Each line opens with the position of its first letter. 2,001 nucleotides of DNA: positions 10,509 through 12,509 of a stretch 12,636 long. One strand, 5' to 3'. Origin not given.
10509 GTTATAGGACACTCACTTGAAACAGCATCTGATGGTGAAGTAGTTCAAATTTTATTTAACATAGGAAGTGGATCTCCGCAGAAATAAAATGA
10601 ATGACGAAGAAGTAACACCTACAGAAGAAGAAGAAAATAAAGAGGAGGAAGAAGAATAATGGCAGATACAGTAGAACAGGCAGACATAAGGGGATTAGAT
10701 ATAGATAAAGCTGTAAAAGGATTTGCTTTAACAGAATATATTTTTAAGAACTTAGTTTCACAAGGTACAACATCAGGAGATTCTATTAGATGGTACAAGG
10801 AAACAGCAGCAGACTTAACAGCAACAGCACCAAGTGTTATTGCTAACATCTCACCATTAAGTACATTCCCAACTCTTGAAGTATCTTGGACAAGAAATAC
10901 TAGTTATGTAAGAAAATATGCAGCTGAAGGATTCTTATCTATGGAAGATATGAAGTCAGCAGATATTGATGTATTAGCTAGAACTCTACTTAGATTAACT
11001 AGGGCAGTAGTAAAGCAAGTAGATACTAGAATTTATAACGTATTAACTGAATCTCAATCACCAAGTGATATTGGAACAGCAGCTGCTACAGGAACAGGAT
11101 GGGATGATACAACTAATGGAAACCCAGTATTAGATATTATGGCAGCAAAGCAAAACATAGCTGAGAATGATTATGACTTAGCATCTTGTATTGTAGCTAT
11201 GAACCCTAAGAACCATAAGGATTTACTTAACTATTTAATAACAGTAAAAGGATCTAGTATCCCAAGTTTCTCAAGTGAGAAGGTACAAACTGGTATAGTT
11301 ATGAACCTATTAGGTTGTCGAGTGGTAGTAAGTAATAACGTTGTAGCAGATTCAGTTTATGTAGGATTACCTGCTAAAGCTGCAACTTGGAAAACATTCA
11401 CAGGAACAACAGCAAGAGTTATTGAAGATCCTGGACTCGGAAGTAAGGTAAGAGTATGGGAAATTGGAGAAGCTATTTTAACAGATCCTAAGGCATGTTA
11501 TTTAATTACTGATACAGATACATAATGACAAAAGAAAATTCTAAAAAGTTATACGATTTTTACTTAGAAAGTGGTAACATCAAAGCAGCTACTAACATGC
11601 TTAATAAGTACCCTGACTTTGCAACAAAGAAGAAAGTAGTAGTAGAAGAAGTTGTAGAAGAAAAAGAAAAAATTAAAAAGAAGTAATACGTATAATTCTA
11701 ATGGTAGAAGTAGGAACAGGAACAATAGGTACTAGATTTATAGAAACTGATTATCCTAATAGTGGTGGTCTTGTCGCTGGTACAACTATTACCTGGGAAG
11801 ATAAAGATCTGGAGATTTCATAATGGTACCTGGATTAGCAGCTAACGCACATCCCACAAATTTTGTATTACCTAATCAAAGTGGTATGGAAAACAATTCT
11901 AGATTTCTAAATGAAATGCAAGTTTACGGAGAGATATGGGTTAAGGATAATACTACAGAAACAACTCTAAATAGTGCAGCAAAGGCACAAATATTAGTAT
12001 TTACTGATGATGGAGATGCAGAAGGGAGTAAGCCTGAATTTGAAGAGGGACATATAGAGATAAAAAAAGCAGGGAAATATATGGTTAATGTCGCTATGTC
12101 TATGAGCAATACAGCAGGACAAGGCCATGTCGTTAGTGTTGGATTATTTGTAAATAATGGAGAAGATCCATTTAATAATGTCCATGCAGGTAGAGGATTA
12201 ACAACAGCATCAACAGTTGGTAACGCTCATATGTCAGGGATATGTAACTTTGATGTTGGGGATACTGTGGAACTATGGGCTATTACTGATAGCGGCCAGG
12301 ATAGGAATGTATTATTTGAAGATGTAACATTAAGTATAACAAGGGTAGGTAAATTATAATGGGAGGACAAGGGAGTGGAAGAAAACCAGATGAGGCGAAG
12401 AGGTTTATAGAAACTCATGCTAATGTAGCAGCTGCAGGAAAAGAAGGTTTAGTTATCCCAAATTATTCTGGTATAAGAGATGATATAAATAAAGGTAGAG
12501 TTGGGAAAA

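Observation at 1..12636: Complete 12.5-kb head-tail-type viral genome lacking recognisable replication, integration, tail-tube and lysis genes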

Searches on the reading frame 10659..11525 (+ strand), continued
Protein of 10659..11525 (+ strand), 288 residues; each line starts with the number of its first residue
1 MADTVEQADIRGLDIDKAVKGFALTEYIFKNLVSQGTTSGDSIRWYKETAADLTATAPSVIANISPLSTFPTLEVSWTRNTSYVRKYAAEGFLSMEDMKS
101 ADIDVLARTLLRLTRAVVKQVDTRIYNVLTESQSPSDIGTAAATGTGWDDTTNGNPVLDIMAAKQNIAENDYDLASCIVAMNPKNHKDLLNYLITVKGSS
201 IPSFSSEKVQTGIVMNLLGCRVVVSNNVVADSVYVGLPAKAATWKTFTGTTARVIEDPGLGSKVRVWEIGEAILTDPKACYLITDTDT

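Call 38: find_encoding_contigs(protein=P0017, flank=10000, max_places=2)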
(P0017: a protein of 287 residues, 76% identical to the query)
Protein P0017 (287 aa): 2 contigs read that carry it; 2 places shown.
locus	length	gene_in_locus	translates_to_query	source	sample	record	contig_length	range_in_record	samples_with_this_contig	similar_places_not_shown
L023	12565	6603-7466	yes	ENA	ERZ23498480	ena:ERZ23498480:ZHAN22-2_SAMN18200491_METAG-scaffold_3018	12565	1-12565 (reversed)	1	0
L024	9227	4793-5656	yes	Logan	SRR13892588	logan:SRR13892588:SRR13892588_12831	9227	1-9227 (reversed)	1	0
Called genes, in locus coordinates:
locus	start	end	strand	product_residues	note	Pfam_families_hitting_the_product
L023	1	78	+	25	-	?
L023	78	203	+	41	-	-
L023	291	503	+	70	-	-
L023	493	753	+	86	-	-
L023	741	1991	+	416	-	PF03237:Terminase_6N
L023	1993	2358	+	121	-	-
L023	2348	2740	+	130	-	-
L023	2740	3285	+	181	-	-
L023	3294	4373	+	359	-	PF06074:Portal_Mu (weak), PF04860:Phage_portal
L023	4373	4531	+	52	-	-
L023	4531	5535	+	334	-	-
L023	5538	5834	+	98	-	-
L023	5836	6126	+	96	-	-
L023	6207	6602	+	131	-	PF09956:Phage_cement_2 (weak)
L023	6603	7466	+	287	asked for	PF25209:Phage_capsid_4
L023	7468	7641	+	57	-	-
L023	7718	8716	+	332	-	PF13385:Laminin_G_3, PF00801:PKD, PF18911:PKD_4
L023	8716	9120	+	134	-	-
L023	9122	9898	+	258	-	-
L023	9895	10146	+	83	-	-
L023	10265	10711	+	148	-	-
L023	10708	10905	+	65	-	-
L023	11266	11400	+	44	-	-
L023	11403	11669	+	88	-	-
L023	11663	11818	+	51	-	-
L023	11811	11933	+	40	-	-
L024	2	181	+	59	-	?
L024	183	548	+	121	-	-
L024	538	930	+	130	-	-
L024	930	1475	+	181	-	-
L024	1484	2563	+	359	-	PF06074:Portal_Mu (weak), PF04860:Phage_portal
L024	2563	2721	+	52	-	-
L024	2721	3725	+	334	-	-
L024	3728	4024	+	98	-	-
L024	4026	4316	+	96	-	-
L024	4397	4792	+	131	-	PF09956:Phage_cement_2 (weak)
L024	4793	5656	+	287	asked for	PF25209:Phage_capsid_4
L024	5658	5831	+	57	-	-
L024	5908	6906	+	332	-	PF13385:Laminin_G_3, PF00801:PKD, PF18911:PKD_4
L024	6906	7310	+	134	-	-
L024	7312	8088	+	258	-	-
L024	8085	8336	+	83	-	-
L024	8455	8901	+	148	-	-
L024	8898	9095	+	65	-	-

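Call 83: search_protein_families(library=pfam, max_evalue=0.01, proteins=[L023:493-753:+, L013:3677-3976:+, L020:1643-2065:+, L003:9826-10380:-, L017:161-808:+, L009:2689-3081:-])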
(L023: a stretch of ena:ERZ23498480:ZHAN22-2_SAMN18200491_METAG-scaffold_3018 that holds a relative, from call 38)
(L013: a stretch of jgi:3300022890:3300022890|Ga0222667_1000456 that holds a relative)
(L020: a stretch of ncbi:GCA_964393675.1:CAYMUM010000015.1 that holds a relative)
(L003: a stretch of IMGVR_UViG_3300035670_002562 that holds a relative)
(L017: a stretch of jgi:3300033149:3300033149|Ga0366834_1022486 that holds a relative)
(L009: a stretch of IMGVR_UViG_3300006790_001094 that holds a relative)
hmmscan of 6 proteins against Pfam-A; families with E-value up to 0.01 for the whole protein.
L023:493-753:+ (86 aa): 0 families

L013:3677-3976:+ (99 aa): 1 family
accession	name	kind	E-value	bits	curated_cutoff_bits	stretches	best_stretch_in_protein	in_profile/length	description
PF13391.12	HNH_2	-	0.00027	21.2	21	1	26-64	1-56/66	HNH endonuclease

L020:1643-2065:+ (140 aa): 3 families
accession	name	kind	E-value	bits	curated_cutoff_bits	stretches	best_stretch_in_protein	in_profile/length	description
PF07362.18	CcdA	-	4.8e-07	30.5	22.4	1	28-66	1-39/71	Post-segregation antitoxin CcdA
PF10080.14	FtrD-like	-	0.0038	17.8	26.3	1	73-111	30-67/101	Membrane iron-sulfur containing protein FtrD-like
PF03107.22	C1_2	-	0.0078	17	26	0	72-101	15-47/48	C1 domain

L003:9826-10380:- (184 aa): 0 families

L017:161-808:+ (215 aa): 0 families

L009:2689-3081:- (130 aa): 1 family
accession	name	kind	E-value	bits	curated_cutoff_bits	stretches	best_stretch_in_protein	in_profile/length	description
PF07362.18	CcdA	-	7.8e-07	29.8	22.4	1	3-36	4-37/71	Post-segregation antitoxin CcdA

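Call 84: search_protein_families(library=phrogs, max_evalue=0.001, proteins=[L003:9826-10380:-, L017:161-808:+, L009:2689-3081:-, L009:3529-3918:-, L003:9391-9759:-, L005:1841-2467:+, L009:11082-11684:+, L003:8359-8949:+, L011:9072-9584:+])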
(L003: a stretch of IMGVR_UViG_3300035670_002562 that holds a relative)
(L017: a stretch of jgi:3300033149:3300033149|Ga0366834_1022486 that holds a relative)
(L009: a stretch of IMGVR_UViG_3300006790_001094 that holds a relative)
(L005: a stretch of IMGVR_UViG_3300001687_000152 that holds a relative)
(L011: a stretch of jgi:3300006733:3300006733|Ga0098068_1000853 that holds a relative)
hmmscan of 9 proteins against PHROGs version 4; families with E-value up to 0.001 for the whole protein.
L003:9826-10380:- (184 aa): 0 families

L017:161-808:+ (215 aa): 0 families

L009:2689-3081:- (130 aa): 0 families

L009:3529-3918:- (129 aa): 0 families

L003:9391-9759:- (122 aa): 0 families

L005:1841-2467:+ (208 aa): 0 families

L009:11082-11684:+ (200 aa): 0 families

L003:8359-8949:+ (196 aa): 0 families

L011:9072-9584:+ (170 aa): 0 families

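Call 85: search_protein_families(library=phrogs, max_evalue=0.001, proteins=[L010:14709-15281:+, L010:15794-16216:+, L010:13535-13954:+, L010:17028-17492:+, L013:1075-1515:+, L023:10265-10711:+, L002:6096-6542:+, L024:7312-8088:+, L010:8720-9520:+])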
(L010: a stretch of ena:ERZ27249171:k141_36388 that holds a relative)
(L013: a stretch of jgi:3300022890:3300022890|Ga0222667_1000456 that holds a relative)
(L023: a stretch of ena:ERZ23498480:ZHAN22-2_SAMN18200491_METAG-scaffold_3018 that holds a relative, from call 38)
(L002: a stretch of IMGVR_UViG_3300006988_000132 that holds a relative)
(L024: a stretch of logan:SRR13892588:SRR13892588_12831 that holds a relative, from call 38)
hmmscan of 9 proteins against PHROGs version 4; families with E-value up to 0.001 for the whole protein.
L010:14709-15281:+ (190 aa): 0 families

L010:15794-16216:+ (140 aa): 1 family
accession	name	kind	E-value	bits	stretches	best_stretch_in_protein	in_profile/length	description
phrog_15549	-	unknown function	0.00032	21.5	1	10-37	13-40/172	-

L010:13535-13954:+ (139 aa): 0 families

L010:17028-17492:+ (155 aa): 1 family
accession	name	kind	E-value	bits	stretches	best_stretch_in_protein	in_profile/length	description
phrog_10086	-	DNA, RNA and nucleotide metabolism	0.00065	20.9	0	6-55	21-67/91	HTH DNA binding protein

L013:1075-1515:+ (146 aa): 0 families

L023:10265-10711:+ (148 aa): 0 families

L002:6096-6542:+ (148 aa): 1 family
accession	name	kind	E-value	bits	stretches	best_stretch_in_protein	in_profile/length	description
phrog_23522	-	unknown function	0.0005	20.7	1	28-65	54-91/273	-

L024:7312-8088:+ (258 aa): 1 family
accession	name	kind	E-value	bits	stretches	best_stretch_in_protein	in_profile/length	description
phrog_8198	-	unknown function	3.3e-11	44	1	11-251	41-262/262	-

L010:8720-9520:+ (266 aa): 0 families

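Call 86: search_protein_families(library=phrogs, max_evalue=0.01, proteins=[L003:314-535:+, L005:5210-5446:-, L007:6762-7103:+, L005:4624-4926:+, L017:894-1232:+, L013:14131-14448:-, L009:3529-3918:-])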
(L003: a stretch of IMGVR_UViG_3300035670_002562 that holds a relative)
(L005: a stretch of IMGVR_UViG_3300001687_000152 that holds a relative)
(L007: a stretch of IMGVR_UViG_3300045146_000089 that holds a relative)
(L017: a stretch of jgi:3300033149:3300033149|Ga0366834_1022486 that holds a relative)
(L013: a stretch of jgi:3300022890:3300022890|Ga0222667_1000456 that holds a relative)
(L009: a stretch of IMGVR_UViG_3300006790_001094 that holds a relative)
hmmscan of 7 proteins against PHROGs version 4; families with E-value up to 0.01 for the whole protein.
L003:314-535:+ (73 aa): 0 families

L005:5210-5446:- (78 aa): 0 families

L007:6762-7103:+ (113 aa): 0 families

L005:4624-4926:+ (100 aa): 0 families

L017:894-1232:+ (112 aa): 0 families

L013:14131-14448:- (105 aa): 0 families

L009:3529-3918:- (129 aa): 0 families

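Call 91: search_solved_structures(query=A1, max_evalue=1)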
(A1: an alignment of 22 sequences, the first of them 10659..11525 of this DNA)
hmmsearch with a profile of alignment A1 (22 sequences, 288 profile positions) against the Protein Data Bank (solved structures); distinct sequences matched with E-value up to 1: 2.
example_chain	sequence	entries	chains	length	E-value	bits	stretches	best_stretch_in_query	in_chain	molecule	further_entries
8e16_I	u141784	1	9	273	0.11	15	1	207-265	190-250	Major capsid protein, gp6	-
8amz_L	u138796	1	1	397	0.44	13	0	89-139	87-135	AAA domain-containing protein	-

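Call 94: find_encoding_contigs(protein=P0001, flank=10000, max_places=4)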
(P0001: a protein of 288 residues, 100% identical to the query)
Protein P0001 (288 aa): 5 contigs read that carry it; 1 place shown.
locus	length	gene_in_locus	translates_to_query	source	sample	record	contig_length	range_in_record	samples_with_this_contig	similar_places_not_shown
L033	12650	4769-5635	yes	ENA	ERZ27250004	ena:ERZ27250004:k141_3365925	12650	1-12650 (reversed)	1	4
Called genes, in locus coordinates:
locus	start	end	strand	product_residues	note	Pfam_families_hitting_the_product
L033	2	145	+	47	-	?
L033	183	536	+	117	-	-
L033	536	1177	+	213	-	-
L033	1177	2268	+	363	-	PF04860:Phage_portal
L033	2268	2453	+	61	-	-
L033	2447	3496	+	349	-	-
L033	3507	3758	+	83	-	-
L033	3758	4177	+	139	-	-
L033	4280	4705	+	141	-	PF09956:Phage_cement_2 (weak)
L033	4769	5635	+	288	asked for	PF25209:Phage_capsid_4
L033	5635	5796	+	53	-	-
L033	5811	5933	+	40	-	-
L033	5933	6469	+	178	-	-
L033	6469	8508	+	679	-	-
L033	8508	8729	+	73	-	-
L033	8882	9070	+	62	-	-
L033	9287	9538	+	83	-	-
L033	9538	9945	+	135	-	-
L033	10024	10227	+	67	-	-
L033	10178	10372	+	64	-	-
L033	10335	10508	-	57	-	-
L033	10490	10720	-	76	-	-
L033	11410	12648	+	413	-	?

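Call 113: search_dna_similar(query=window:10659-11525:+, collection=plasmids, mode=protein, max_evalue=0.001)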
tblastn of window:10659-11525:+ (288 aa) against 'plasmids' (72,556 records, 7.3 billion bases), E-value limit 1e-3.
No match.

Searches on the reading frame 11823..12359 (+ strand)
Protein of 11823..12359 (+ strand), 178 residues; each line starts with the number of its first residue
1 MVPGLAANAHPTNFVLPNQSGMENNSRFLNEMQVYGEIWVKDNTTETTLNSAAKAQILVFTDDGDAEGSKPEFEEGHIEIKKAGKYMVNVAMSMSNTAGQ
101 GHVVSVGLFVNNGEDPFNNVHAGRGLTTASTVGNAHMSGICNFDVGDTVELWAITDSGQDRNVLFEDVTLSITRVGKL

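Call 6: search_protein_families(library=pfam, max_evalue=0.1, proteins=[window:11823-12359:+])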
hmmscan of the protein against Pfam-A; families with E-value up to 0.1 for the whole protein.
window:11823-12359:+ (178 aa): 2 families
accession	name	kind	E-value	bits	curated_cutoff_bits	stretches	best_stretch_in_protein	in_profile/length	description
PF18573.7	BclA_C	-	0.00035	20.9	38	1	42-175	4-127/128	BclA C-terminal domain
PF16411.10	SusF_SusE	-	0.011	16.5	27.5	1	49-167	47-162/167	Outer membrane protein SusF_SusE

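Call 7: search_protein_families(library=phrogs, max_evalue=0.1, proteins=[window:11823-12359:+])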
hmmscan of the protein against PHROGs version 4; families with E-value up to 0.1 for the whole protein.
window:11823-12359:+ (178 aa): 1 family
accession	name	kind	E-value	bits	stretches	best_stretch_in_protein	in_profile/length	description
phrog_38624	-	unknown function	0.019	15.6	1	87-172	104-185/190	-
